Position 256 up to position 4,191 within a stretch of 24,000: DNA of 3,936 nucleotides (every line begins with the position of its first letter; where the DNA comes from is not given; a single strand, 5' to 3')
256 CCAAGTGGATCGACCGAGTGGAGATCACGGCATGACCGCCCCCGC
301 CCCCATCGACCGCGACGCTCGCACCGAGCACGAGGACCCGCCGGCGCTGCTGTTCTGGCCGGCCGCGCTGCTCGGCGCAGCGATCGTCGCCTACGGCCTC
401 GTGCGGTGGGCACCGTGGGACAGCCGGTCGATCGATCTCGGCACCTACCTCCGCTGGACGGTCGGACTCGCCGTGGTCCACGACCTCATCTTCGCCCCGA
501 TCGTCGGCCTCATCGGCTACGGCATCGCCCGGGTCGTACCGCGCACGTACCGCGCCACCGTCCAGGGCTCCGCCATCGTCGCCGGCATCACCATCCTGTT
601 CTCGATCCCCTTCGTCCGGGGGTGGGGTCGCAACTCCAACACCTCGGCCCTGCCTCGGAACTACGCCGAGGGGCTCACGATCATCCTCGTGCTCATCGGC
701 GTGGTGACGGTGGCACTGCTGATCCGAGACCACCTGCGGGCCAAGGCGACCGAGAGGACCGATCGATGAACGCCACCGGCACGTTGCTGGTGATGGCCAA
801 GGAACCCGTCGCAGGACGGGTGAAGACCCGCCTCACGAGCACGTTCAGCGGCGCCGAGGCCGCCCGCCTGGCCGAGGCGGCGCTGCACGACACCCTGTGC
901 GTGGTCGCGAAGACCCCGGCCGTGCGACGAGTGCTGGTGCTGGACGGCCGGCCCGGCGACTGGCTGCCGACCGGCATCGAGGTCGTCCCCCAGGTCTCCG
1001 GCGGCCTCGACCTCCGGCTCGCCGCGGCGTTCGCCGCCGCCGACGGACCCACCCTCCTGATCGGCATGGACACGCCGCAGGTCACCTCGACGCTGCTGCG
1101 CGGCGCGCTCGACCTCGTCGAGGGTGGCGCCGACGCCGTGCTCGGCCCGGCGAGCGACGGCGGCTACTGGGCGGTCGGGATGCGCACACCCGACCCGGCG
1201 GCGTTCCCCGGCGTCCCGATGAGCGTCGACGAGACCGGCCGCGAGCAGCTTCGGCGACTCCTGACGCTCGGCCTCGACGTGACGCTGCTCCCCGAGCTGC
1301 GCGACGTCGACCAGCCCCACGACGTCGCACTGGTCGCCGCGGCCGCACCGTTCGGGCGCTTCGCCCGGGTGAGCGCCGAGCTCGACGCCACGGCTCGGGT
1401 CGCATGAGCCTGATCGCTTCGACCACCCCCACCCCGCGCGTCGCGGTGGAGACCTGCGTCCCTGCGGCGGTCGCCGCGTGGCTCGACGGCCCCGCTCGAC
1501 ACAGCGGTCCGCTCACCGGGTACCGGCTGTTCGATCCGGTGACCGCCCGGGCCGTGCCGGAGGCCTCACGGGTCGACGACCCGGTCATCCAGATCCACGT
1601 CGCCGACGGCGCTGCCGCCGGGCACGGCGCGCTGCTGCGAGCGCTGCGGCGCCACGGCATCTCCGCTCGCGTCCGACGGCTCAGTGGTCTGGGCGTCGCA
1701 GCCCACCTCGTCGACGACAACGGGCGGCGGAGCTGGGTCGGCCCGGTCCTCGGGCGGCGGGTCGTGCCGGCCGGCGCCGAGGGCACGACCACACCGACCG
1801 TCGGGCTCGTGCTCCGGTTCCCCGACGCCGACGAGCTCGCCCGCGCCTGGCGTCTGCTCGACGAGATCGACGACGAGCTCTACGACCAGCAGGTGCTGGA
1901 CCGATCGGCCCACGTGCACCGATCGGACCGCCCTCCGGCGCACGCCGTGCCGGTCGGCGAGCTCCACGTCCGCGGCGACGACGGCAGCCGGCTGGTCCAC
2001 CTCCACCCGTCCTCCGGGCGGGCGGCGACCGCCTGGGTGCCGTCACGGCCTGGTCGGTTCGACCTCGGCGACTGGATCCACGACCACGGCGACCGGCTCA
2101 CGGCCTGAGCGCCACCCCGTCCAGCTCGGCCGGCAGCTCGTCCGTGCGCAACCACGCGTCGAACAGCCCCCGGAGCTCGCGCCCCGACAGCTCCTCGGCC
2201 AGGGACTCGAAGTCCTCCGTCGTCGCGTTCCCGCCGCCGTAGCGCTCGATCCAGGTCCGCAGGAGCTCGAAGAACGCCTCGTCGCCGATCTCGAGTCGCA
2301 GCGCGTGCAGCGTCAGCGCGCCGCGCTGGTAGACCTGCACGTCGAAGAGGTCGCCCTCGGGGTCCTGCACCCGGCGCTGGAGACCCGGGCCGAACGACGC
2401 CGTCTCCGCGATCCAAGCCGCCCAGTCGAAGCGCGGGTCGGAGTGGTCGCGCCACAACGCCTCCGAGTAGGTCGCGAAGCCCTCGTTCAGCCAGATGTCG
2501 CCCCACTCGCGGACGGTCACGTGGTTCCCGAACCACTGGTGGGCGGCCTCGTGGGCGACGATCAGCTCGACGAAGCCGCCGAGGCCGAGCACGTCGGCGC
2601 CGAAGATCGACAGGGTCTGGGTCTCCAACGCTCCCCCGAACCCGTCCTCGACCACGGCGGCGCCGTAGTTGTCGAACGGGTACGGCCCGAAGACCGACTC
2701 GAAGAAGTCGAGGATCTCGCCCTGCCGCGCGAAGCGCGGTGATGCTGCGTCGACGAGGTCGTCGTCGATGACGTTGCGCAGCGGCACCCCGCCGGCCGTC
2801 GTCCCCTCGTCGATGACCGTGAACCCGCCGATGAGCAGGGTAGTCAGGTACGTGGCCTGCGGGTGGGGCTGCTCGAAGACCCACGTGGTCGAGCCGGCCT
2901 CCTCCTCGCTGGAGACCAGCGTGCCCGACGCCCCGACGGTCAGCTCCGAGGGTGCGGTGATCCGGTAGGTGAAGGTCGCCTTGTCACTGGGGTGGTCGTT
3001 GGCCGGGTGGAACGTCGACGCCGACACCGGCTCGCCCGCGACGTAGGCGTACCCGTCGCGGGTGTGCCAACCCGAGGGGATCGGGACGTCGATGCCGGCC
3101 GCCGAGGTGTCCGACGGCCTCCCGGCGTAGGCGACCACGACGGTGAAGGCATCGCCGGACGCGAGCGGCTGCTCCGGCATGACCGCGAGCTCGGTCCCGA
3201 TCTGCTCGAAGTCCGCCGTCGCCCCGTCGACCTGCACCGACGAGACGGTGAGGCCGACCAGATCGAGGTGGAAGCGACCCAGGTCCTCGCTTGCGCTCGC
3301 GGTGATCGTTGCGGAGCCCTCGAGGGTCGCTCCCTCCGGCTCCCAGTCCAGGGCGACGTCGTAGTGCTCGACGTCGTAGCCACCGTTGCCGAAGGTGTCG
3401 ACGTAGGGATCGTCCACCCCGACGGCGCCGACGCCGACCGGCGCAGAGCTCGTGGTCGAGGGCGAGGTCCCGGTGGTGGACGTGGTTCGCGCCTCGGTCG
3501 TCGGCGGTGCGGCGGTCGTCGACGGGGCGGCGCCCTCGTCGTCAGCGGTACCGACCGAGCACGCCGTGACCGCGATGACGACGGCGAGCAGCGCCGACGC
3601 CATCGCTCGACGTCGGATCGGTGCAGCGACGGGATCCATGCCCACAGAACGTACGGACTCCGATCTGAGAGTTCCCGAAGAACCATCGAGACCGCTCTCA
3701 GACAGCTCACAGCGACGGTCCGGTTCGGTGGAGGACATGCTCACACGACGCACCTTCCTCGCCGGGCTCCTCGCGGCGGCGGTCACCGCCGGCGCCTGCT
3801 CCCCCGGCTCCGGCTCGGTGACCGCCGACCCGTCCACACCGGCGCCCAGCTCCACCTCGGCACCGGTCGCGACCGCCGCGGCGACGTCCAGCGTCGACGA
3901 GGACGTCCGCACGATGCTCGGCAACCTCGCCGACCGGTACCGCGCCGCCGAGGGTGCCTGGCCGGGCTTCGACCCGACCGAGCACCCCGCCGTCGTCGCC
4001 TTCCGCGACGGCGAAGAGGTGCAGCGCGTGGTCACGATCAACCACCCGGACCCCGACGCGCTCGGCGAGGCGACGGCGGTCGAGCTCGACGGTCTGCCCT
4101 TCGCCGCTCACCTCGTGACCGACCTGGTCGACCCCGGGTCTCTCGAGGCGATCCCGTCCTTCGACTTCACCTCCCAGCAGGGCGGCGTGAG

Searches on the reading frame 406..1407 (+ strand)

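Call 5: search_protein_families(library=pfam, proteins=[window:406-1407:+])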
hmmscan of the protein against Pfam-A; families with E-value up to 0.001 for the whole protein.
window:406-1407:+ (333 aa): 1 family
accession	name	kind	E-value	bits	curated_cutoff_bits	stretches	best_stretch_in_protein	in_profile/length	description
PF09837.15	DUF2064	-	1.9e-24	86.2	25.8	1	168-273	6-119/120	Uncharacterized protein conserved in bacteria (DUF2064)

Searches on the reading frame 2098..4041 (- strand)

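Call 5: search_protein_families(library=pfam, proteins=[window:2098-4041:-])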
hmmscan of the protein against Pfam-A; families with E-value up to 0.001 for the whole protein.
window:2098-4041:- (647 aa): 2 families
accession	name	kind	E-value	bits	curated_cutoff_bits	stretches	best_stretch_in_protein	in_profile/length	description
PF01433.26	Peptidase_M1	-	4.9e-30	105.2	27.7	1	441-630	7-218/218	Peptidase family M1 domain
PF17900.6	Peptidase_M1_N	-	4.2e-14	53.5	25.8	1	225-399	3-186/186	Peptidase M1 N-terminal domain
